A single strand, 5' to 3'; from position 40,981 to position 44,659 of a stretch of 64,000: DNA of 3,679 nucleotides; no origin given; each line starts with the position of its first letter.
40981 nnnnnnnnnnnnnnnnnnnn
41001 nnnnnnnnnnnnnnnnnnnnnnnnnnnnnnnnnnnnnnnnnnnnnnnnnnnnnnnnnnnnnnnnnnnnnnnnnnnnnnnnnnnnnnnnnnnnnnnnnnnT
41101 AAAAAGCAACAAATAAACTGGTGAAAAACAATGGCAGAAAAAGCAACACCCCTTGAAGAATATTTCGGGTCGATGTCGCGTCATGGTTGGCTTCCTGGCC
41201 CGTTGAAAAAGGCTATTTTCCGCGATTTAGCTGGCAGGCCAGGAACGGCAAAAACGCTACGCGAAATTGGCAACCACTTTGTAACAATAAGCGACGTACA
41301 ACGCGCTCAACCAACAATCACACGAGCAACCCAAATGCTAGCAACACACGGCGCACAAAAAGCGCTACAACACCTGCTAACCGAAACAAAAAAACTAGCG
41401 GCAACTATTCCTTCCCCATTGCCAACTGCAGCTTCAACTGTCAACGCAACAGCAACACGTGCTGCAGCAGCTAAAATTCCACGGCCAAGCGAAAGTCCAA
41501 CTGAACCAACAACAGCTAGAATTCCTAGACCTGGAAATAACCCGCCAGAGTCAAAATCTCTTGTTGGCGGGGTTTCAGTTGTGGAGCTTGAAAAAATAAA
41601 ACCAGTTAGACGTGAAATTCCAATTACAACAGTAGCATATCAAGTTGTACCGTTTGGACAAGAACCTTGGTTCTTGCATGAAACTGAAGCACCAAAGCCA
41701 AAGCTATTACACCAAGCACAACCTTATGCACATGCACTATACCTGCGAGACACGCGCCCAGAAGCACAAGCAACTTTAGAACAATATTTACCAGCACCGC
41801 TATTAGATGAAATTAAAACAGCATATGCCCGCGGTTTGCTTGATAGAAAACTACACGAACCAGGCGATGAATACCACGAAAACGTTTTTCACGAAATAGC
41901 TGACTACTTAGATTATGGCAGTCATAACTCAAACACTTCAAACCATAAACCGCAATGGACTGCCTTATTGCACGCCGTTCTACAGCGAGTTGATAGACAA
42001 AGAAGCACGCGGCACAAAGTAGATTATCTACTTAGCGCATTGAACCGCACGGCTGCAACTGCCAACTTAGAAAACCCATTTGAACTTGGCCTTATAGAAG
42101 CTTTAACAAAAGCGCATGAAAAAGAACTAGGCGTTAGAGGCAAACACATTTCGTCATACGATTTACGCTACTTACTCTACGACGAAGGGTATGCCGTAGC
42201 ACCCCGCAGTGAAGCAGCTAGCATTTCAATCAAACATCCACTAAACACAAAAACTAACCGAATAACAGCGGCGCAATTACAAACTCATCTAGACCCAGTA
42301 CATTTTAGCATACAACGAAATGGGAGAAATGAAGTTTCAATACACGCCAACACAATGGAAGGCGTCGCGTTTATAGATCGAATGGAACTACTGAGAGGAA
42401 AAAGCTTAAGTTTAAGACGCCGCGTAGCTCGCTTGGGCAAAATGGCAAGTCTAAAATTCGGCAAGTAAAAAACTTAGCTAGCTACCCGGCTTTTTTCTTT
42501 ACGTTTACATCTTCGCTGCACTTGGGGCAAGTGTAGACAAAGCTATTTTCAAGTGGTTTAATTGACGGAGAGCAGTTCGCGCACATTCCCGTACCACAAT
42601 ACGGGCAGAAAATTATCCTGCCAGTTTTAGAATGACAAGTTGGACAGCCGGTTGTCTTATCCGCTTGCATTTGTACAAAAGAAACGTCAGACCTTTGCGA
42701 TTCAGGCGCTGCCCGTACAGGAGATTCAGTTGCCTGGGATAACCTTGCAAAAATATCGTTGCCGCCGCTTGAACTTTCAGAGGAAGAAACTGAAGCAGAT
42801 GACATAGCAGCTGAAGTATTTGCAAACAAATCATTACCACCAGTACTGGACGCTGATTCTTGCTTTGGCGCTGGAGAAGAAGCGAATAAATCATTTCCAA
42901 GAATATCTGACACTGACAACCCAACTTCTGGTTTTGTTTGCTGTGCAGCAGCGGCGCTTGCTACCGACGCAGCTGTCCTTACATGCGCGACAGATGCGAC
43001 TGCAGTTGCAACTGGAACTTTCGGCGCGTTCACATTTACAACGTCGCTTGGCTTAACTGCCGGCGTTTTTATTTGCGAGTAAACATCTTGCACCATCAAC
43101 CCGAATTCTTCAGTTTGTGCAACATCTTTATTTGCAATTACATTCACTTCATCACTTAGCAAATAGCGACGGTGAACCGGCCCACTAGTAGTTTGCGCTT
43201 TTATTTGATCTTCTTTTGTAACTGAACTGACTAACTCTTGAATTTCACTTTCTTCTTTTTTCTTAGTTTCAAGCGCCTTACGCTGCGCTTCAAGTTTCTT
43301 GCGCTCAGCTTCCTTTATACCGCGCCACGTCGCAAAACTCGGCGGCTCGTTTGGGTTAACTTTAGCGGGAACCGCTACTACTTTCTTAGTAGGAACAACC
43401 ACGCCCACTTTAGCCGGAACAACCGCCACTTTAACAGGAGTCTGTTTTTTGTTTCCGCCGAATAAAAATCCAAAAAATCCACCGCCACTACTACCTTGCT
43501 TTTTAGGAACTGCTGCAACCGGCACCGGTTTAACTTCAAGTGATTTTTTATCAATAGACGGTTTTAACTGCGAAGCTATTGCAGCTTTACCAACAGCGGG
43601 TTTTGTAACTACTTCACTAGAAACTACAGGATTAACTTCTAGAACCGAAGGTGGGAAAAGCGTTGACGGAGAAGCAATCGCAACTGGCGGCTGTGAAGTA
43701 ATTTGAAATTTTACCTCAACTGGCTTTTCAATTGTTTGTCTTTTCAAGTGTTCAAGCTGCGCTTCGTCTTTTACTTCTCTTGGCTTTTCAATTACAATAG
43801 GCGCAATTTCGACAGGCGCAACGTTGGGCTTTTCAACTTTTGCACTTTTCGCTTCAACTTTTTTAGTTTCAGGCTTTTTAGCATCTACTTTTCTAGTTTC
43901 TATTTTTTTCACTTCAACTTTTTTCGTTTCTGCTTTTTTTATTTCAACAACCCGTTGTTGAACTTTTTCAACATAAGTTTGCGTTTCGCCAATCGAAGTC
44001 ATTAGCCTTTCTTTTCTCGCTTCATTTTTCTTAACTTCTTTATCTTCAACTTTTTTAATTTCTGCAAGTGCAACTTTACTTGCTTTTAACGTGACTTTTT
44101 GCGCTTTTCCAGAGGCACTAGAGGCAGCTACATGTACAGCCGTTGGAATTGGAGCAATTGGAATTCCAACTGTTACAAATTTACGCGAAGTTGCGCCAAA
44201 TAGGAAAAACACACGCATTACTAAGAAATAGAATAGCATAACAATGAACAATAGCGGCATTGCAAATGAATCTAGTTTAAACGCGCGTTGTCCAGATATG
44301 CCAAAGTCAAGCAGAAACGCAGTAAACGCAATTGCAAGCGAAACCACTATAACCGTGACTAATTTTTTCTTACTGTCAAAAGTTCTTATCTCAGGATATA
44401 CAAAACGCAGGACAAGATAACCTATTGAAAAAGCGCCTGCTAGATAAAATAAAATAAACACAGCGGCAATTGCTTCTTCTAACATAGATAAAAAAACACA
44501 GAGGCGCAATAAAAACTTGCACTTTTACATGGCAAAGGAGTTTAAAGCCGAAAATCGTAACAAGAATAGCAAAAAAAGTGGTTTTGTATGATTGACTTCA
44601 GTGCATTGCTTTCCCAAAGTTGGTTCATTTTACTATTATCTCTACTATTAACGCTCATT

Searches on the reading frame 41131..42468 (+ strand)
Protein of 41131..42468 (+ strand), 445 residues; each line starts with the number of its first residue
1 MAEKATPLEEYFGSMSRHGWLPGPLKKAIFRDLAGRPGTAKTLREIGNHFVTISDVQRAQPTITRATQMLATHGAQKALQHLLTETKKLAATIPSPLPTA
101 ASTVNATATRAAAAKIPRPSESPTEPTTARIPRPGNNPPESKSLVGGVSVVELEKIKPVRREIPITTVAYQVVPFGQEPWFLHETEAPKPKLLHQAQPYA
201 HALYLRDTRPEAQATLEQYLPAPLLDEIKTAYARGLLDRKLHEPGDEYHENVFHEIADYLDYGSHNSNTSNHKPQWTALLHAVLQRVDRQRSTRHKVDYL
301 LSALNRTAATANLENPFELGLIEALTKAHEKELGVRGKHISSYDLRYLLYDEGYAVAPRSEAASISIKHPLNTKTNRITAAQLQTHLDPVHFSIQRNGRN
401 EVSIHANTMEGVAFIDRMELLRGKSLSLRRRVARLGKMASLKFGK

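Call 4: search_protein_families(library=pfam, proteins=[window:41131-42468:+], max_evalue=1)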
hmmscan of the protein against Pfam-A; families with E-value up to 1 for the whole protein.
window:41131-42468:+ (445 aa): 0 families

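Call 17: search_protein_families(library=phrogs, proteins=[window:41131-42468:+], max_evalue=0.1)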
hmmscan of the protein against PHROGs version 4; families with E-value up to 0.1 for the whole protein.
window:41131-42468:+ (445 aa): 0 families

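Call 77: search_protein_families(library=padloc, proteins=[window:41131-42468:+], max_evalue=0.1)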
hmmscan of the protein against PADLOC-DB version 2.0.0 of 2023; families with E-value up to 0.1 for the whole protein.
window:41131-42468:+ (445 aa): 1 family
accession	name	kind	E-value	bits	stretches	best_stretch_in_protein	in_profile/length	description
PDLC01597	Csn2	-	0.041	11.2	1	308-350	122-163/338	CAS-II-A; acquisition_associated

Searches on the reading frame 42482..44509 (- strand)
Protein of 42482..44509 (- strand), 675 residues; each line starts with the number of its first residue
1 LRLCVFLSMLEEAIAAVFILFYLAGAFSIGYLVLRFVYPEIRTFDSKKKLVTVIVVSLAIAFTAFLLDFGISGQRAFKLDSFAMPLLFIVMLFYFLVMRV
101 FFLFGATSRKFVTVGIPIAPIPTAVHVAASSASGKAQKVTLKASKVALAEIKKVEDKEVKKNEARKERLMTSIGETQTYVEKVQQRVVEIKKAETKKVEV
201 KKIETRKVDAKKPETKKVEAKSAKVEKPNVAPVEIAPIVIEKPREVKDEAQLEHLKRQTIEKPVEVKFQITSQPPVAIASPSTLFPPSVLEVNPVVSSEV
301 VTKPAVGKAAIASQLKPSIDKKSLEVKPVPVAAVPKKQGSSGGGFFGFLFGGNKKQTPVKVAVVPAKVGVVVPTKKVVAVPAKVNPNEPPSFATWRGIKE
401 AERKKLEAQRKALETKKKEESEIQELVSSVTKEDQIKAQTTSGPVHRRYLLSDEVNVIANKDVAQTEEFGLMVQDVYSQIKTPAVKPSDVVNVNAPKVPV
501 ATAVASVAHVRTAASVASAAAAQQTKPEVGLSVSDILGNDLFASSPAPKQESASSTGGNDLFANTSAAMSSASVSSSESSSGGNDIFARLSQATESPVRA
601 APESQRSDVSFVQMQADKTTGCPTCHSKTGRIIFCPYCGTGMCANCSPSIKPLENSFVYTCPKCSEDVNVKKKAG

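Call 65: search_protein_families(library=pfam, proteins=[window:42482-44509:-], max_evalue=0.01)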
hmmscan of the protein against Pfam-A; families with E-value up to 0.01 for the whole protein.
window:42482-44509:- (675 aa): 0 families
